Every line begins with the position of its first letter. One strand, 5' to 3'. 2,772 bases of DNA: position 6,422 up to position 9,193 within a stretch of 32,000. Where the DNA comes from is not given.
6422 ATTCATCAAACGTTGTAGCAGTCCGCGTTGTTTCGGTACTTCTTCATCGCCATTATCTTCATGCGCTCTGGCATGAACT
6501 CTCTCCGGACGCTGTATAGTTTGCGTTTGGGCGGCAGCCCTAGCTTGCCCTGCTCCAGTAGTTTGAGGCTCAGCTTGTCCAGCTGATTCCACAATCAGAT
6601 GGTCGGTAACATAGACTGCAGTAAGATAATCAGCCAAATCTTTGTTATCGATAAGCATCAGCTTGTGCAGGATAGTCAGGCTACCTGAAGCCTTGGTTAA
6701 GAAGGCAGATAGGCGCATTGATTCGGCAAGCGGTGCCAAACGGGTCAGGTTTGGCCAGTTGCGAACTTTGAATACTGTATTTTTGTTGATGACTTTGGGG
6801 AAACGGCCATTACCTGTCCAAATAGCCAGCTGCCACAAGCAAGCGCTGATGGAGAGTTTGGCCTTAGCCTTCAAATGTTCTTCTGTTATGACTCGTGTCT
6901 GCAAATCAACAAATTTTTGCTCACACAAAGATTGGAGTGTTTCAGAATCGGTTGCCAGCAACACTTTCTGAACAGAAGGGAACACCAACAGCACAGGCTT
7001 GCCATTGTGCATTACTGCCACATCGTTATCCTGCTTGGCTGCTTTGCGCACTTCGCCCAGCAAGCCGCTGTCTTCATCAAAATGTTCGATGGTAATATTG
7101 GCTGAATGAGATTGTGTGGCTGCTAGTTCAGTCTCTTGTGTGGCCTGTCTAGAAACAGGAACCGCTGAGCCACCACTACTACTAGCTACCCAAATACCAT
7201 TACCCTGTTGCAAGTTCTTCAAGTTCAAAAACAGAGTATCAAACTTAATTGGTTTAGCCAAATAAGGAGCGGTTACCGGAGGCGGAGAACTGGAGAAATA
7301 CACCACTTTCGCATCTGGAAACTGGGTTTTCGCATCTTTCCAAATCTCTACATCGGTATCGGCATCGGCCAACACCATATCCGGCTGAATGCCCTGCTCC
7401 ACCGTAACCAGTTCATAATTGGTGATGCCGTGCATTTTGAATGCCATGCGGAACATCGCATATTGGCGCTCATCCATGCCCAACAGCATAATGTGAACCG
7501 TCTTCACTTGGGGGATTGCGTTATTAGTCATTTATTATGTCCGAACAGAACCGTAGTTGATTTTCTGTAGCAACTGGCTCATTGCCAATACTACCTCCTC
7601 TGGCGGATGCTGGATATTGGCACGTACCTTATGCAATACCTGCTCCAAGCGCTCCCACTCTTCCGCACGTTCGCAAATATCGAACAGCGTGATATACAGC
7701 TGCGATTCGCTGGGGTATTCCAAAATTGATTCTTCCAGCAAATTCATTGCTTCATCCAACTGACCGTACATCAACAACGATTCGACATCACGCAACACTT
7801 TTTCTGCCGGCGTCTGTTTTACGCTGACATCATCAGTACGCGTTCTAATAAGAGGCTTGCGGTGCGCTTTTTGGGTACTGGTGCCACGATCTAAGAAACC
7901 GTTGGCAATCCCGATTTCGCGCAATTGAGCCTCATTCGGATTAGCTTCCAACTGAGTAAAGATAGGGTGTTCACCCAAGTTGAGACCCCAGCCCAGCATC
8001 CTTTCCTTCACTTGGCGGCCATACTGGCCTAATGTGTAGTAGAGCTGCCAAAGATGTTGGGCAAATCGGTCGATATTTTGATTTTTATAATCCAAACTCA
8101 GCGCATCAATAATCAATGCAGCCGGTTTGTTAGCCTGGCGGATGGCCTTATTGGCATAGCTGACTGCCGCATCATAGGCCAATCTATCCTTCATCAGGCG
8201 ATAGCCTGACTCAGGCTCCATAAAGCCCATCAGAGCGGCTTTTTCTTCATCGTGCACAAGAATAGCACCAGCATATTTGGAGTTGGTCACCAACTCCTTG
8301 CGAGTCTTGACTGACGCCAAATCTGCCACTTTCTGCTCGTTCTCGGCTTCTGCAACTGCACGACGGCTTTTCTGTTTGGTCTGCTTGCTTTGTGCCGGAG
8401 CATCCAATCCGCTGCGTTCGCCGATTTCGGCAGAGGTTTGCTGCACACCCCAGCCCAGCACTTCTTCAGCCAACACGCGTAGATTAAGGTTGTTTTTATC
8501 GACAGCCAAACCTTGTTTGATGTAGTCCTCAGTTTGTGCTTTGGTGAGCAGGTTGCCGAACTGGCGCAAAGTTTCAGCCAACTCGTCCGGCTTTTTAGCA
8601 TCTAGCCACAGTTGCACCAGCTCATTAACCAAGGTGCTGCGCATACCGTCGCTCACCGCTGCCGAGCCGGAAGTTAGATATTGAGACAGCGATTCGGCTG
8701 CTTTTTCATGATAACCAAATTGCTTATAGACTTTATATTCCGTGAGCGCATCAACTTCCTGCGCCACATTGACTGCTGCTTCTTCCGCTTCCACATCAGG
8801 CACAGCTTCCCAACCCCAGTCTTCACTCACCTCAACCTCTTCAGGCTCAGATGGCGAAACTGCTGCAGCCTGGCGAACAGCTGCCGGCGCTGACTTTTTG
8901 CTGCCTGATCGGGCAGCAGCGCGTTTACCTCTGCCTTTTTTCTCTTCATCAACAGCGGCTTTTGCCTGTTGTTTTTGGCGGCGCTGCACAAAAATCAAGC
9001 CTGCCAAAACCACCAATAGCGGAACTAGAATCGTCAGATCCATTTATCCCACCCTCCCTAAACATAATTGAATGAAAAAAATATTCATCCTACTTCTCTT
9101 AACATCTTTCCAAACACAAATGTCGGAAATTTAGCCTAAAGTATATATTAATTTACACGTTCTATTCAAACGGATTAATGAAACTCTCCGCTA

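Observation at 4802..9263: Five-gene small-GTPase / double-Roadblock / receiver / TPR-anchor operon in a low-GC, DUS-poor island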

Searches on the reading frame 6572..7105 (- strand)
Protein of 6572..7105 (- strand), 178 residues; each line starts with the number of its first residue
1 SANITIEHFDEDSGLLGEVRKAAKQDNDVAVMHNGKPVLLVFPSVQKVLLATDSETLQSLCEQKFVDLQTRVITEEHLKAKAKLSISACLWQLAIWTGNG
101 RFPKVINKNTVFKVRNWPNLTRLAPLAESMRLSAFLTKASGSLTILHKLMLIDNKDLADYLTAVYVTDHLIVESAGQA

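Call 52: predict_structure(alignment_id=A3)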
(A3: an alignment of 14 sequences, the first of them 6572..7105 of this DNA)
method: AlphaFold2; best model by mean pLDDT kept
length: 178 residues; sequences in the alignment: 14
mean_pLDDT: 86.8   pTM: 0.82
mean pLDDT of the five models: 86.8, 86.5, 85.8, 83.8, 83.2
residues with pLDDT >= 90: 98; 70-90: 64; 50-70: 11; < 50: 5
segments of 3 or more residues with pLDDT < 50: 176-178
pLDDT, mean of each block of 10 residues (from residue 1): 75 93 94 94 95 92 88 91 91 92 89 82 66 88 87 88 91 61
secondary structure, 60 per line:
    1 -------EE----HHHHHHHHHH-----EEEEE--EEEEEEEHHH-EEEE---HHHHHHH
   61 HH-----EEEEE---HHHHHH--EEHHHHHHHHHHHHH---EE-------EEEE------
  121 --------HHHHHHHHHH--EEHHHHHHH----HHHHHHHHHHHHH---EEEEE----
elements in order: H14-23 E29-33 E36-42 E47-50 H54-62 E68-72 H76-81 H86-98 E111-114 H129-138 H143-149 H154-166 E170-174

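Call 59: fold_search(model_id=the predicted structure, library=pdb)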
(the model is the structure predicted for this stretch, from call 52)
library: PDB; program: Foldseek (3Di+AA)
matches with E <= 10: 105; with E <= 0.001: 0
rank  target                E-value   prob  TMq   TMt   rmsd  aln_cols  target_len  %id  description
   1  8jj9_B                5.7e-01  0.60  0.27  0.17   4.6        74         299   14  Human FAM91A1 N terminal domain in complex with TBC1D23 (released 2024-04-24)
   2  5lq4_B                6.0e-01  0.14  0.31  0.14  12.7       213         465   10  The Structure of ThcOx, the First Oxidase Protein from the Cyanobactin Pathways (released 2016-11-09)
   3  5lq4_A                1.0e+00  0.09  0.29  0.13  12.8       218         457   10  The Structure of ThcOx, the First Oxidase Protein from the Cyanobactin Pathways (released 2016-11-09)
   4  8jj9_A                1.5e+00  0.30  0.26  0.16   5.2        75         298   13  Human FAM91A1 N terminal domain in complex with TBC1D23 (released 2024-04-24)
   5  1kkl_I                1.6e+00  0.10  0.20  0.33   8.0        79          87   18  L.casei HprK/P in complex with B.subtilis HPr (released 2002-08-28)
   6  4l5g_B                1.6e+00  0.03  0.17  0.18  13.4       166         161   11  Crystal structure of Thermus thermophilus CarD (released 2013-07-31)
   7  8vpo                  1.7e+00  0.38  0.23  0.10   4.3        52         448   25  X-Ray Crystal Structure of TigE from Paramaledivibacter caminithermalis (released 2024-02-07)
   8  4l5g_A                1.7e+00  0.03  0.17  0.18  13.6       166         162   12  Crystal structure of Thermus thermophilus CarD (released 2013-07-31)
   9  8zdy_C                1.9e+00  0.04  0.25  0.17  12.2       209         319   11  Cryo-EM structure of Cas8-HNH system at target free state (released 2024-10-02)
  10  8pz5_A                2.1e+00  0.07  0.30  0.14  12.8       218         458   10  Structure of ThcOx, solved at wavelength 3.099 A (released 2023-10-25)
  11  9sit_H                2.6e+00  0.02  0.22  0.16  13.7       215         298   13  Type I-F_HNH variant Cascade bound to dsDNA, HNH domain in inwards position (released 2026-02-18)
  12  9shx_H                2.9e+00  0.03  0.24  0.17  13.1       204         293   11  Type I-F_HNH variant Cascade bound to dsDNA, HNH domain in middle position (released 2026-02-04)
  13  2jjs_C                3.1e+00  0.11  0.15  0.22   3.5        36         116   17  Structure of human CD47 in complex with human signal regulatory protein (SIRP) alpha (released 2008-08-05)
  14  4g3m_A                3.1e+00  0.03  0.12  0.07  12.0        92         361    6  Complex Structure of Bacillus subtilis RibG: The Deamination Process in Riboflavin Biosynthesis (released 2013-02-20)
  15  9sjo_F                3.2e+00  0.02  0.23  0.17  12.3       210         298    9  Type I-F_HNH variant Cascade target-free RNP, HNH domain in middle position (released 2026-02-04)
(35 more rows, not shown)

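Call 71: find_related_loci(query=A2, collection=metagenome_contigs, flank=8000)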
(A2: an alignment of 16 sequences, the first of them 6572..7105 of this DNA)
Query A2 (178 aa) in metagenome_contigs; peptide patterns used: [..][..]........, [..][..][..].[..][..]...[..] (x = any residue, [..] = any of these).
379 stretches matched a pattern; 319 encode a relative of the query (tblastn E <= 1e-3); the best 80 are kept; 80 distinct loci.
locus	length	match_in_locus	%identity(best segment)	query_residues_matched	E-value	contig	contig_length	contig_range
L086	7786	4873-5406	100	1-178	1e-119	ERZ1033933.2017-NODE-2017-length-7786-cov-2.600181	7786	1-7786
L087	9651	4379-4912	100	1-178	1e-119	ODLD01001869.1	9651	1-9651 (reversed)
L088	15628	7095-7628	99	1-178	4e-119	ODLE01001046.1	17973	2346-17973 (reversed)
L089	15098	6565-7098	99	1-178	5e-119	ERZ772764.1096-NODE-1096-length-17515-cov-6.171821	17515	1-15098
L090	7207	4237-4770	99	1-178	4e-119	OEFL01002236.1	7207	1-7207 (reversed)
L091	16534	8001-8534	98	1-178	2e-117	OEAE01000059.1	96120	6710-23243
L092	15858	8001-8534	98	1-178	2e-117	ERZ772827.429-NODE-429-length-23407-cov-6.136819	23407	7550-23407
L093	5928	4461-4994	98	1-178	3e-117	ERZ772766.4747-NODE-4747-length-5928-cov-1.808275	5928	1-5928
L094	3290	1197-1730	93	1-178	9e-114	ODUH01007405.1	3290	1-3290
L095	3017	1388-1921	93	1-178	2e-114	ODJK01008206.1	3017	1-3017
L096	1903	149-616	99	23-178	4e-109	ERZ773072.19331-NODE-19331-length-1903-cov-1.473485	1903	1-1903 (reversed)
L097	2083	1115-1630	47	1-172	1e-54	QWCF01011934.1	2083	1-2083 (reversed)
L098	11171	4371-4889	46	1-172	4e-52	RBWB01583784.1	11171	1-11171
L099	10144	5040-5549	46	6-174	7e-52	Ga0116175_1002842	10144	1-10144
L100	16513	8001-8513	45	1-170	3e-51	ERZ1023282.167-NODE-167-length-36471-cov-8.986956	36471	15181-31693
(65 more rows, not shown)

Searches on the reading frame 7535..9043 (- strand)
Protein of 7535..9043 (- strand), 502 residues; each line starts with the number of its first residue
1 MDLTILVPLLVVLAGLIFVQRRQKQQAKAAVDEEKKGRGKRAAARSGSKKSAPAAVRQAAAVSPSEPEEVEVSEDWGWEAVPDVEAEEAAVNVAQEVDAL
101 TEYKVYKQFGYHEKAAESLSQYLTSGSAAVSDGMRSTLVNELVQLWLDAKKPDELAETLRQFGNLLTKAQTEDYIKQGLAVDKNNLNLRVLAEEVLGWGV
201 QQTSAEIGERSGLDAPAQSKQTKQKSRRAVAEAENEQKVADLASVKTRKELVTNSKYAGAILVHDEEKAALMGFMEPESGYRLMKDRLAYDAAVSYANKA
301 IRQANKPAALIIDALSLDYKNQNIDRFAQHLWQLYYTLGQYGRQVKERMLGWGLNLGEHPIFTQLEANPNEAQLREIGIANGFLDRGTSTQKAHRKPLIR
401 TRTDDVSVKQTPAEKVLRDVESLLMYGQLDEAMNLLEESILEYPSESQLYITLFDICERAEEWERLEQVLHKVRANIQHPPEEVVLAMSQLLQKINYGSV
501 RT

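Call 3: search_protein_families(library=pfam, proteins=[window:7535-9043:-], max_evalue=1)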
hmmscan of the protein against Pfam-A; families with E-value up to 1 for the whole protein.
window:7535-9043:- (502 aa): 4 families
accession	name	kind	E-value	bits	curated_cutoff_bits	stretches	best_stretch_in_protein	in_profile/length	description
PF14559.12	TPR_19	-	0.0056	17.4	25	1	423-484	1-61/68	Tetratricopeptide repeat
PF13428.12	TPR_14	-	0.064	14.4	23.5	1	421-453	9-41/44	Tetratricopeptide repeat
PF04995.19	CcmD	-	0.12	12.9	25.6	1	10-34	15-39/44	Heme exporter protein D (CcmD)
PF19964.5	EAD11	-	0.16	12.4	26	0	418-454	4-38/80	Effector-associated domain 11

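Call 4: search_protein_families(library=ncbifam, proteins=[window:7535-9043:-], max_evalue=1)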
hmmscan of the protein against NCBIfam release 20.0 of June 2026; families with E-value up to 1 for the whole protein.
window:7535-9043:- (502 aa): 3 families
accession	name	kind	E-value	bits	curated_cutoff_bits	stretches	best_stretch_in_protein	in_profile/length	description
NF000668.1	PRK00033.1-1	equivalog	0.062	13.4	86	1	103-142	22-62/77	ATP-dependent Clp protease adapter ClpS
NF005100.0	PRK06531.1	equivalog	0.062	13.2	129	1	5-30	5-30/121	preprotein translocase subunit YajC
NF047418.1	teichoic_AuxB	equivalog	0.079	11.9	300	1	3-86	131-211/345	lipoteichoic acid stability factor AuxB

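Call 37: find_homologous_proteins(query=window:7535-9043:-, max_evalue=0.001)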
Query window:7535-9043:- (502 aa): 343 proteins with E <= 0.001 among 8000 candidates; the best 120 are listed.
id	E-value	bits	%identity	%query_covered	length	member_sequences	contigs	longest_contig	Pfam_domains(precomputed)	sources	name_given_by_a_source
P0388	0.0e+0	1086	100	100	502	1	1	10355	-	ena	-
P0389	0.0e+0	1085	99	100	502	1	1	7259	-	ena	-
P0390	0.0e+0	1082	99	100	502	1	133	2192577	-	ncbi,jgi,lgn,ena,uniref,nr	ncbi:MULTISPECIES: hypothetical protein [Eikenella]|jgi:hypothetical protein|uniref:23S rRNA methylt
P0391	0.0e+0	1082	99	100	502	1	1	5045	-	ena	-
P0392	0.0e+0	1082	100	100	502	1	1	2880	-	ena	-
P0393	0.0e+0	1082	99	100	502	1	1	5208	-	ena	-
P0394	0.0e+0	1081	99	100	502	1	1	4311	-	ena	-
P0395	0.0e+0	1081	99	100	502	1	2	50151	-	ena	-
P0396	0.0e+0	1081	99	100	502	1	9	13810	-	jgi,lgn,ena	-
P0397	0.0e+0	1081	99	100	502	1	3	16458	-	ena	-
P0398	0.0e+0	1081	99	100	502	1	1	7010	-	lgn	-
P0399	0.0e+0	1081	99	100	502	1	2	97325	-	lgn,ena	-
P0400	0.0e+0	1081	99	100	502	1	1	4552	-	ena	-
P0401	0.0e+0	1081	99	100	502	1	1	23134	-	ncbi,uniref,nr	ncbi:hypothetical protein [Eikenella corrodens]|uniref:hypothetical protein n=1 Tax=Eikenella corrod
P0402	0.0e+0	1080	99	100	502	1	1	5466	-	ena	-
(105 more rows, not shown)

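Call 62: search_solved_structures(query=A4, max_evalue=10, show_alignments=2)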
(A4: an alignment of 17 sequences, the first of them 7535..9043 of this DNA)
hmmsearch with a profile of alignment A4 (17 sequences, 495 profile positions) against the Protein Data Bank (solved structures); distinct sequences matched with E-value up to 10: 5.
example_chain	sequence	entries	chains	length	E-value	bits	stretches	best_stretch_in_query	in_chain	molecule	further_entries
1rfz_A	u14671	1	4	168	0.007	18.4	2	133-181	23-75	Hypothetical protein APC35681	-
4uqy_A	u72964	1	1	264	0.011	17.8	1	413-464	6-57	HSIE1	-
4uqx_A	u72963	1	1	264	0.011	17.8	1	413-464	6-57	HSIE1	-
8vd6_A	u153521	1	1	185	0.011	17.7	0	192-255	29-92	CAP REPEAT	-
4uqz_A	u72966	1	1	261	0.011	17.7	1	413-464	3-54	HSIE1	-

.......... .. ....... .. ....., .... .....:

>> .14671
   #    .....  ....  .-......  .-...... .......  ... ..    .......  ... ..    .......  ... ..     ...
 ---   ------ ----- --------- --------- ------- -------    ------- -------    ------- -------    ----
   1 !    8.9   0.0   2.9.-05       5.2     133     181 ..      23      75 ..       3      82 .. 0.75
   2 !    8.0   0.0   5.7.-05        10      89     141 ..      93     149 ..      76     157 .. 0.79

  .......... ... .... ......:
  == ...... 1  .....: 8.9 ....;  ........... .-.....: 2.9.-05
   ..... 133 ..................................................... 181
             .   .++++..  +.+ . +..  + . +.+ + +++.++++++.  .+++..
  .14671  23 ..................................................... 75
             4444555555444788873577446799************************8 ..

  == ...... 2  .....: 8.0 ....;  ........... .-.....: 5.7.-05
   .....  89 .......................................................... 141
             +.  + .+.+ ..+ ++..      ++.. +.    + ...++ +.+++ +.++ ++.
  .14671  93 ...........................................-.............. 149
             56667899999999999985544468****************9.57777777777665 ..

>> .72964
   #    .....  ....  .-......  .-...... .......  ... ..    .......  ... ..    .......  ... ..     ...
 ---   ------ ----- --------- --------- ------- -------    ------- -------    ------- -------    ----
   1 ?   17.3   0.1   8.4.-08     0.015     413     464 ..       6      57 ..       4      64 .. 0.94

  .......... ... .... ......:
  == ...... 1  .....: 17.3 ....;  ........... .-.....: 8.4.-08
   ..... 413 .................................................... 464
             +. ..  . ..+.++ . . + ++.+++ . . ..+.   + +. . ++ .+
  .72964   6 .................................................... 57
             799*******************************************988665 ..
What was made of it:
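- On FimV/TspA-type TPR pilus scaffold: The profile search against PDB sequences gives only a weak TPR match to HsiE1 (E 0.011; call 62).
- Tried and rejected: No LysM or FimV_C hit (calls 3, 4, 62).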

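Call 68: search_protein_families(library=pfam, alignment_id=A4, max_evalue=0.1)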
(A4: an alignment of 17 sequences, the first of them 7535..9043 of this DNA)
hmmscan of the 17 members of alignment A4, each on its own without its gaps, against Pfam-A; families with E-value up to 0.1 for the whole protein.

A. member 1, window:7535-9043:- (502 aa): 2 families
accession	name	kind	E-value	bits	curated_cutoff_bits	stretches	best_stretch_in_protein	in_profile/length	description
PF14559.12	TPR_19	-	0.0056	17.4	25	1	423-484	1-61/68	Tetratricopeptide repeat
PF13428.12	TPR_14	-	0.064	14.4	23.5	0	421-453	9-41/44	Tetratricopeptide repeat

B. families by the number of members that match (of 17 scanned): 25 families
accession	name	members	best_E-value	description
PF13428.12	TPR_14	17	2.6e-07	Tetratricopeptide repeat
PF14559.12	TPR_19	15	1.8e-05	Tetratricopeptide repeat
PF19964.5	EAD11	5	0.015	Effector-associated domain 11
PF25058.1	ARM_TT21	4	0.011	Tetratricopeptide repeat protein 21 ARM repeat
PF00637.26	Clathrin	3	3.9e-06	Region in Clathrin and VPS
PF13429.12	TPR_15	3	0.0083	Tetratricopeptide repeat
PF12685.13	SpoIIIAH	3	0.014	SpoIIIAH-like protein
PF14561.12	TPR_20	2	0.0091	Tetratricopeptide repeat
PF01504.24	PIP5K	2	0.025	Phosphatidylinositol-4-phosphate 5-Kinase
PF13176.12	TPR_7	2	0.029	Tetratricopeptide repeat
PF12627.12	PolyA_pol_RNAbd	2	0.032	Probable RNA and SrmB- binding site of polymerase A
PF13432.12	TPR_16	2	0.037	Tetratricopeptide repeat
PF10602.15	RPN7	1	0.00026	26S proteasome subunit RPN7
PF13371.12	TPR_9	1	0.0062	Tetratricopeptide repeat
PF14851.11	FAM176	1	0.0096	FAM176 family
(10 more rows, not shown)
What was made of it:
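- Checked: All 17 family members hit TPR_14, best 2.6e-7 (call 68).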

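Call 93: search_protein_families(library=padloc, proteins=[window:7535-9043:-], max_evalue=0.001)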
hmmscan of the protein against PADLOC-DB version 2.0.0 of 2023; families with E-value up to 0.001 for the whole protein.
window:7535-9043:- (502 aa): 0 families
